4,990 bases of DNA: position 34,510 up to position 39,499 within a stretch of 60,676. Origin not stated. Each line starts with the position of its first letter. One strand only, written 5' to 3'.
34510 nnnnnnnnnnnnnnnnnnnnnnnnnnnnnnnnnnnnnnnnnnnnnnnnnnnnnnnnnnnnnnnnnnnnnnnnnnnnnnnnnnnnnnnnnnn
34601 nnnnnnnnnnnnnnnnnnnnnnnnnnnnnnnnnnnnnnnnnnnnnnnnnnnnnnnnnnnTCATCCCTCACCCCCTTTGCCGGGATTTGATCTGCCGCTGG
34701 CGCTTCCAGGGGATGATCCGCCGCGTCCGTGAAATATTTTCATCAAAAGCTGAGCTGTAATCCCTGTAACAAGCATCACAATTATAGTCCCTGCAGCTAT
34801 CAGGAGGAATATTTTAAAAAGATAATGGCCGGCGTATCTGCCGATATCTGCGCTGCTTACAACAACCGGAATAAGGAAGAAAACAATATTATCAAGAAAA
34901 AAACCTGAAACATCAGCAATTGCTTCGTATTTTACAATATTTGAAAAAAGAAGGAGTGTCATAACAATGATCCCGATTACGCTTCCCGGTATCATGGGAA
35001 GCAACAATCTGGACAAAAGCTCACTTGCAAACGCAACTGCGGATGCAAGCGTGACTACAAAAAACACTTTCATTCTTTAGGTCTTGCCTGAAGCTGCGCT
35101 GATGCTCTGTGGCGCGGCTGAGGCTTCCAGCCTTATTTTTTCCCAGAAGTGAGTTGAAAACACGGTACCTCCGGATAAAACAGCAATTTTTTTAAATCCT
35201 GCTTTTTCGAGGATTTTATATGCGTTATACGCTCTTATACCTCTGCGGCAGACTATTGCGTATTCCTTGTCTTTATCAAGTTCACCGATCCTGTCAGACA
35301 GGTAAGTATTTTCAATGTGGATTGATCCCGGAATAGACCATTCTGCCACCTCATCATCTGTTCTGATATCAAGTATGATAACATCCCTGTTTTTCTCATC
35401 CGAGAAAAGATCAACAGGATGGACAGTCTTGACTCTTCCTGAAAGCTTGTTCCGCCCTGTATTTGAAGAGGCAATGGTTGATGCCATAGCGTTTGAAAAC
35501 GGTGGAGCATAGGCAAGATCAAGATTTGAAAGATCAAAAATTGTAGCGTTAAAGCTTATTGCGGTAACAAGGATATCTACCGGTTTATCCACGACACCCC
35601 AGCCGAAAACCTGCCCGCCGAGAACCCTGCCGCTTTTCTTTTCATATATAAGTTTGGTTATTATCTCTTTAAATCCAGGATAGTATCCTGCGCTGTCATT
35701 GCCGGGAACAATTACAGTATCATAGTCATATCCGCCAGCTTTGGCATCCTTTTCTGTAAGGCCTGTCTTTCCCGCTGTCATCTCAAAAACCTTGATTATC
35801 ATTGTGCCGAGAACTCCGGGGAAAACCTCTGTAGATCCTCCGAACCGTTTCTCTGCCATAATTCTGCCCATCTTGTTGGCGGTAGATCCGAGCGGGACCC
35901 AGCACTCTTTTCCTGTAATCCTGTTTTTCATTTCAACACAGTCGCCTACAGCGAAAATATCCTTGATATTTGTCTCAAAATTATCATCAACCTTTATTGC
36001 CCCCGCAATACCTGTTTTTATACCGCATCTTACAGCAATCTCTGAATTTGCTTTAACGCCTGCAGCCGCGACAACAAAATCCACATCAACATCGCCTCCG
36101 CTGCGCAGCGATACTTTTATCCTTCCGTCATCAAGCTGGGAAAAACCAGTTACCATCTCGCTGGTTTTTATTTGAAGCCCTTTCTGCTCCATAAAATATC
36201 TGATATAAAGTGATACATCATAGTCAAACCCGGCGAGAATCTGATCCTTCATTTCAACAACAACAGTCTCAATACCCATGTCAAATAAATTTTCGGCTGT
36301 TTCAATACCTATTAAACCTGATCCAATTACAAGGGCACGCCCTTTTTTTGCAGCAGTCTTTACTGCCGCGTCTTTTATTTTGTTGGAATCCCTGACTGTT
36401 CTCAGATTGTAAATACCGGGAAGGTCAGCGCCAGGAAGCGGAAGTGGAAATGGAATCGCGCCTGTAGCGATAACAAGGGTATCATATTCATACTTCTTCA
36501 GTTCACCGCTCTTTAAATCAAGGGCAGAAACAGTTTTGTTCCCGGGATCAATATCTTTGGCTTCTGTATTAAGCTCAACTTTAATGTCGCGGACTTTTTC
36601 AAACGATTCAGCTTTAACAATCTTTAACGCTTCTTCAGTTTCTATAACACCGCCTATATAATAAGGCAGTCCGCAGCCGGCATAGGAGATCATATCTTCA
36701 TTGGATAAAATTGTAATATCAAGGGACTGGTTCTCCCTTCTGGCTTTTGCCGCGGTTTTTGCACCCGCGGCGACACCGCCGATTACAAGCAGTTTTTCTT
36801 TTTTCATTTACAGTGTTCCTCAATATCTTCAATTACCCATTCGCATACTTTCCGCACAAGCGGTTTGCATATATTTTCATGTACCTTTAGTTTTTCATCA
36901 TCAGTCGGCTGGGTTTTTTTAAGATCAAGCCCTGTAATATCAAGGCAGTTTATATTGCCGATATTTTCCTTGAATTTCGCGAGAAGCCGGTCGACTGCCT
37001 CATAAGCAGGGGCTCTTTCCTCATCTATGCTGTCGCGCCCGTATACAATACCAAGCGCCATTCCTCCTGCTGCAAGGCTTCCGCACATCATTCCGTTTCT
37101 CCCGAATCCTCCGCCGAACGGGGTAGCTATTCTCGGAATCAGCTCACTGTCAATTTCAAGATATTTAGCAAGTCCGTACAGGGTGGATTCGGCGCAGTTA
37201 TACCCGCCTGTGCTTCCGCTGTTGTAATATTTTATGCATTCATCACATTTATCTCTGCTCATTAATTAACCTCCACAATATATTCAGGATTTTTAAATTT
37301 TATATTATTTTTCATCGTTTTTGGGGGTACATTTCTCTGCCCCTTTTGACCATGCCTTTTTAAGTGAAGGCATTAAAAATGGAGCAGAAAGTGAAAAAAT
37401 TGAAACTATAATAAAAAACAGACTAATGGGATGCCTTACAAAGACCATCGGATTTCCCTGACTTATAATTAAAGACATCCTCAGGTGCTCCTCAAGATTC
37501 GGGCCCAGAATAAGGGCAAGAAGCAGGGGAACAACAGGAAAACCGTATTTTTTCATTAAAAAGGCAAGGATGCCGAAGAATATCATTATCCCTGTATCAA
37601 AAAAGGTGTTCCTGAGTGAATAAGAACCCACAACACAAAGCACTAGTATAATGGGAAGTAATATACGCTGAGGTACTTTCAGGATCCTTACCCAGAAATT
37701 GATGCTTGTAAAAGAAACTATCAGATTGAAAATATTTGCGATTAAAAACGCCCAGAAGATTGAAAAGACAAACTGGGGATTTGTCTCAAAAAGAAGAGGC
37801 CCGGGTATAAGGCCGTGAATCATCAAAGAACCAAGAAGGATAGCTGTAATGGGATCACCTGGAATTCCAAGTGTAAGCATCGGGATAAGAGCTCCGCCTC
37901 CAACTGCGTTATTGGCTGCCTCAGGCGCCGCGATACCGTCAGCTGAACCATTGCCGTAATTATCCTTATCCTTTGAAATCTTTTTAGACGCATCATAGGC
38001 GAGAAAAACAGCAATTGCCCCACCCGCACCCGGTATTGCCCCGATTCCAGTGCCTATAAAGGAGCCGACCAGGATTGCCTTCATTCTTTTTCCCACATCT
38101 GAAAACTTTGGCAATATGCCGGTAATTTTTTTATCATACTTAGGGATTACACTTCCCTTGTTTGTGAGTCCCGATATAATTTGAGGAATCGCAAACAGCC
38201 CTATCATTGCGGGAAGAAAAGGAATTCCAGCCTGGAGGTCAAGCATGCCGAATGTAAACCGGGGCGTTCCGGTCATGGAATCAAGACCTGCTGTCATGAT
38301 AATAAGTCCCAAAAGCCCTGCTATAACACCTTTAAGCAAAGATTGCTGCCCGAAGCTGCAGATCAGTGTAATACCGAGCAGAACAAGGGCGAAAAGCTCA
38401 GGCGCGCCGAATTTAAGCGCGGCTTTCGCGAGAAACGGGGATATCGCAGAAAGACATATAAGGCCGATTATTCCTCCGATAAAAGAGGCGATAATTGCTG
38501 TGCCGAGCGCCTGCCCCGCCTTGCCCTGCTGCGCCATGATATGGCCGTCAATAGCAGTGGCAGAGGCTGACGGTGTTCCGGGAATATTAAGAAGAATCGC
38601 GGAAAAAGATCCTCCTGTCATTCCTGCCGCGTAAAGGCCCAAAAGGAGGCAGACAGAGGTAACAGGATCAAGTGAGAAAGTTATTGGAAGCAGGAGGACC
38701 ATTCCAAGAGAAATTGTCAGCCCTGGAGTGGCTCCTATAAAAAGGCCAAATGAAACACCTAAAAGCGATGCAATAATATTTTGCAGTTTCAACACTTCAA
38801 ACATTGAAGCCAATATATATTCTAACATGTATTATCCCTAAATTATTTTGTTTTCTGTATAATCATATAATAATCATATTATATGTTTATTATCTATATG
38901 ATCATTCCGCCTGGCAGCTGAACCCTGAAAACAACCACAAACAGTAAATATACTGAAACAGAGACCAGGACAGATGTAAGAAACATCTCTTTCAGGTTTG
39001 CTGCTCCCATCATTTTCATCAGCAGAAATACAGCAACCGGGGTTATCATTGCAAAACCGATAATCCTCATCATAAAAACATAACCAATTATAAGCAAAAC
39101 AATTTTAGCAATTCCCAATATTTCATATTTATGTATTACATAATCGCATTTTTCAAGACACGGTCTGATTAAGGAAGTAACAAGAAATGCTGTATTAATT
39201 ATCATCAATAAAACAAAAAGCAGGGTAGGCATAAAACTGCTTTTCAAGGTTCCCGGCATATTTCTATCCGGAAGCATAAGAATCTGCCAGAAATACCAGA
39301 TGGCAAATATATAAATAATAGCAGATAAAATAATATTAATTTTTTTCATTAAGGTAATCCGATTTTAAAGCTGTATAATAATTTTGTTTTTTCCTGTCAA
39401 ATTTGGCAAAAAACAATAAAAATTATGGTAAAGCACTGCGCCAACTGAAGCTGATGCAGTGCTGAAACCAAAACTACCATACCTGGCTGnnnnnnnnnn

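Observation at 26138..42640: Shared 13-bp dyad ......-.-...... at three promoters links 23 kb into one predicted GntR regulon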

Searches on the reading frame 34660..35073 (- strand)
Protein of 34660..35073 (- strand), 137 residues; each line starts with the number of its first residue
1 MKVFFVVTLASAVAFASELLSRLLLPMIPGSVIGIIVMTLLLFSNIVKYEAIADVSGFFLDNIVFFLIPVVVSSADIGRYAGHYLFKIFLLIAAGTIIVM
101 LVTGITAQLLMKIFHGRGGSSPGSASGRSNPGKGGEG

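Call 8: search_protein_families(library=pfam, proteins=[window:34660-35073:-])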
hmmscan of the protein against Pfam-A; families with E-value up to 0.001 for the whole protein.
window:34660-35073:- (137 aa): 1 family
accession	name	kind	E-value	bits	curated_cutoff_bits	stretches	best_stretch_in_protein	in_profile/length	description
PF03788.19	LrgA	-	6.7e-19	68.1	28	1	15-106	2-93/94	LrgA family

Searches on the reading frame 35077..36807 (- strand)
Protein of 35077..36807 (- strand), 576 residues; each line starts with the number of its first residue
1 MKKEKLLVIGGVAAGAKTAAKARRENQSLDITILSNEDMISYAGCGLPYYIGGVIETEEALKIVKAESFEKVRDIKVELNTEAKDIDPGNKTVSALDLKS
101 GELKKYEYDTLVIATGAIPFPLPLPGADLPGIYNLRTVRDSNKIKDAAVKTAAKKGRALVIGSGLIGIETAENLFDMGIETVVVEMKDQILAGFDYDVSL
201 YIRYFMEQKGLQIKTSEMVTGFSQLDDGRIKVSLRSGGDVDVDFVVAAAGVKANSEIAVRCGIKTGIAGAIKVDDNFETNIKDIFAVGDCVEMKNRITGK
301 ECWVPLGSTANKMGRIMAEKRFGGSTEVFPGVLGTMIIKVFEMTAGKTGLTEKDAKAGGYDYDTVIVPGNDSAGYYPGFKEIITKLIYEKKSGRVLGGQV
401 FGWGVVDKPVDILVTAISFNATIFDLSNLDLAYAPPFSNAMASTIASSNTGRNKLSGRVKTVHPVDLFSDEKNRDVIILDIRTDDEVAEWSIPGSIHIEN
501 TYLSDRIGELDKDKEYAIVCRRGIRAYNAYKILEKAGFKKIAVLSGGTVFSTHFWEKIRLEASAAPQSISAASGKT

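Call 8: search_protein_families(library=pfam, proteins=[window:35077-36807:-])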
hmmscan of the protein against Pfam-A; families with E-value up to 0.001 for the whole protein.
window:35077-36807:- (576 aa): 7 families
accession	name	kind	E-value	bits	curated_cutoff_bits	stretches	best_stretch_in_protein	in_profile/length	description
PF07992.20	Pyr_redox_2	-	3.1e-60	204.5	26.1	1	5-294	2-278/291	Pyridine nucleotide-disulphide oxidoreductase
PF02852.28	Pyr_redox_dim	-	1.4e-15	57.8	25.3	1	339-442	5-107/110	Pyridine nucleotide-disulphide oxidoreductase, dimerisation domain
PF00070.33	Pyr_redox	-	1.3e-14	54.9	22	1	157-235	1-80/82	Pyridine nucleotide-disulphide oxidoreductase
PF00581.25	Rhodanese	-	8.4e-14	52.3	22.2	1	474-547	12-95/102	Rhodanese-like domain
PF13738.12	Pyr_redox_3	-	2.4e-08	34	30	1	72-288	93-305/305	Pyridine nucleotide-disulphide oxidoreductase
PF03486.20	HI0933_like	-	4e-05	23.6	50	0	206-254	119-167/244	HI0933-like protein Rossmann domain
PF01266.30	DAO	-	6.8e-05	23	27.9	0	206-258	159-210/353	FAD dependent oxidoreductase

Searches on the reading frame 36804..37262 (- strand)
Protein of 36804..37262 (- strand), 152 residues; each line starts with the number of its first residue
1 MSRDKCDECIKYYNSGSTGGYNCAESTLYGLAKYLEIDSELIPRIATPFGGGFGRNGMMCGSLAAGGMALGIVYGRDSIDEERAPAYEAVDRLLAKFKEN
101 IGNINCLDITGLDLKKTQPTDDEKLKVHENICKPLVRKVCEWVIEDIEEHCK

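Call 9: search_protein_families(library=pfam, proteins=[window:36804-37262:-])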
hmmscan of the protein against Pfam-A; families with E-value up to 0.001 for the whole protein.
window:36804-37262:- (152 aa): 1 family
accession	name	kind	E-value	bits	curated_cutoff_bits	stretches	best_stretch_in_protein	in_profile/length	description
PF09719.15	C_GCAxxG_C_C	-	5.2e-25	88.3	27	1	21-144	1-116/118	Putative redox-active protein (C_GCAxxG_C_C)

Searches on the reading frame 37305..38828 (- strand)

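Call 9: search_protein_families(library=pfam, proteins=[window:37305-38828:-])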
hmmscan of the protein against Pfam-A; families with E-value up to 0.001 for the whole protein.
window:37305-38828:- (507 aa): 1 family
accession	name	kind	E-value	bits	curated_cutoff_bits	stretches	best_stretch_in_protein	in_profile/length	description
PF01970.21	TctA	-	4.6e-150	500.4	28.9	1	19-437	2-423/423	Tripartite tricarboxylate transporter TctA family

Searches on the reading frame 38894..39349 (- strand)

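Call 9: search_protein_families(library=pfam, proteins=[window:38894-39349:-])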
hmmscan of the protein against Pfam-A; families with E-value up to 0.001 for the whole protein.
window:38894-39349:- (151 aa): 1 family
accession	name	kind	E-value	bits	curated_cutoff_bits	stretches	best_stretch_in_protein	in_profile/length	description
PF07331.16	TctB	-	1.2e-13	51.9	29.1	1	7-146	2-137/137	Tripartite tricarboxylate transporter TctB family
